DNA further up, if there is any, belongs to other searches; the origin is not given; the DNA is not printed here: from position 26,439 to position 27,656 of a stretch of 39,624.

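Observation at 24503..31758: Translationally coupled five-gene sensor module: three kinases plus a free PhnD-like lipoprotein converging on one LuxR-type regulator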

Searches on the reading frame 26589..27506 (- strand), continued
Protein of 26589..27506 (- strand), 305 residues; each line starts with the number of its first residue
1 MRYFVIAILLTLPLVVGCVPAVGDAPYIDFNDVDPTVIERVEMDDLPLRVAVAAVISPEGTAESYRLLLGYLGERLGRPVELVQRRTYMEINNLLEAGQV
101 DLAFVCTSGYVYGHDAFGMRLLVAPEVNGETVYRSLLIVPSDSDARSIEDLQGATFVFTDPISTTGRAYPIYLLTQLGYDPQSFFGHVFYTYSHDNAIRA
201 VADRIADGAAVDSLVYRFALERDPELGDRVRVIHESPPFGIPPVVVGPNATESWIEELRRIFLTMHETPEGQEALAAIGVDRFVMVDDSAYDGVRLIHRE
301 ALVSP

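Call 57: find_encoding_contigs(protein=P0050, flank=10000, max_places=2)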
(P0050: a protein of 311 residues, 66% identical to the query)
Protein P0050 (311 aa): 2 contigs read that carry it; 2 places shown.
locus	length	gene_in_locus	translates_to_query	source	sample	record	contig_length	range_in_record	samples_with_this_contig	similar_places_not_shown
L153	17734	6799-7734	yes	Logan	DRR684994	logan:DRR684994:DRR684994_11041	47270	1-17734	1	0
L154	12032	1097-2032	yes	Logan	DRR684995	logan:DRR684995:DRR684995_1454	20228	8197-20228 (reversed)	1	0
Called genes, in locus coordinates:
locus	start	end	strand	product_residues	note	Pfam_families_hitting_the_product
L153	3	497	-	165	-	?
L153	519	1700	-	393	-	PF11614:FixG_C (faint), PF22544:HYDIN_VesB_CFA65-like_Ig (faint), PF07705:CARDB (faint), PF10633:NPCBM_assoc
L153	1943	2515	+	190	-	PF07638:Sigma70_ECF (weak), PF04542:Sigma70_r2, PF08281:Sigma70_r4_2, PF04545:Sigma70_r4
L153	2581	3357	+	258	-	PF10099:RskA_C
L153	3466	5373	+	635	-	PF06480:FtsH_ext (weak), PF06068:TIP49 (faint), PF00004:AAA, PF07728:AAA_5 (weak), PF17862:AAA_lid_3, PF01434:Peptidase_M41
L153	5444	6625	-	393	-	PF12797:Fer4_2 (faint), PF12837:Fer4_6 (faint), PF13183:Fer4_8 (faint), PF12838:Fer4_7 (weak), PF13187:Fer4_9 (weak), PF12838:Fer4_7, PF13237:Fer4_10 (weak), PF14697:Fer4_21 (weak), +2 more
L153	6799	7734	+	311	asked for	PF12974:Phosphonate-bd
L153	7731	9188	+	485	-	PF17203:sCache_3_2 (weak), PF00672:HAMP, PF07730:HisKA_3, PF13581:HATPase_c_2 (weak), PF02518:HATPase_c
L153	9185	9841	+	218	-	PF00072:Response_reg, PF00196:GerE, PF04545:Sigma70_r4 (weak), PF08281:Sigma70_r4_2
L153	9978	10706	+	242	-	PF13237:Fer4_10 (weak), PF13247:Fer4_11, PF12838:Fer4_7 (weak), PF13187:Fer4_9 (weak), PF00037:Fer4, PF12837:Fer4_6, PF13237:Fer4_10, PF13247:Fer4_11, +3 more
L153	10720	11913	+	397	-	PF03916:NrfD, PF14589:NrfD_2 (weak)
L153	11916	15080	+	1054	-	PF04879:Molybdop_Fe4S4 (faint), PF00384:Molybdopterin, PF01568:Molydop_binding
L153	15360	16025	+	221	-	PF02663:FmdE, PF01258:zf-dskA_traR (faint)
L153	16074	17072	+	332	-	PF04055:Radical_SAM, PF06463:Mob_synth_C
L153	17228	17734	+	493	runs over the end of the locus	PF00370:FGGY_N, PF02782:FGGY_C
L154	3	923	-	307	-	?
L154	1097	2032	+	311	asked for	PF12974:Phosphonate-bd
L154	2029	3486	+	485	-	PF17203:sCache_3_2 (weak), PF00672:HAMP, PF07730:HisKA_3, PF13581:HATPase_c_2 (weak), PF02518:HATPase_c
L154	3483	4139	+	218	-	PF00072:Response_reg, PF00196:GerE, PF04545:Sigma70_r4 (weak), PF08281:Sigma70_r4_2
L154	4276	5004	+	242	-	PF13237:Fer4_10 (weak), PF13247:Fer4_11, PF12838:Fer4_7 (weak), PF13187:Fer4_9 (weak), PF00037:Fer4, PF12837:Fer4_6, PF13237:Fer4_10, PF13247:Fer4_11, +3 more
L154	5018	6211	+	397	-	PF03916:NrfD, PF14589:NrfD_2 (weak)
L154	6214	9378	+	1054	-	PF04879:Molybdop_Fe4S4 (faint), PF00384:Molybdopterin, PF01568:Molydop_binding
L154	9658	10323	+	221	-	PF02663:FmdE, PF01258:zf-dskA_traR (faint)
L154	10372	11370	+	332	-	PF04055:Radical_SAM, PF06463:Mob_synth_C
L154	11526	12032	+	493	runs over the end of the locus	PF00370:FGGY_N, PF02782:FGGY_C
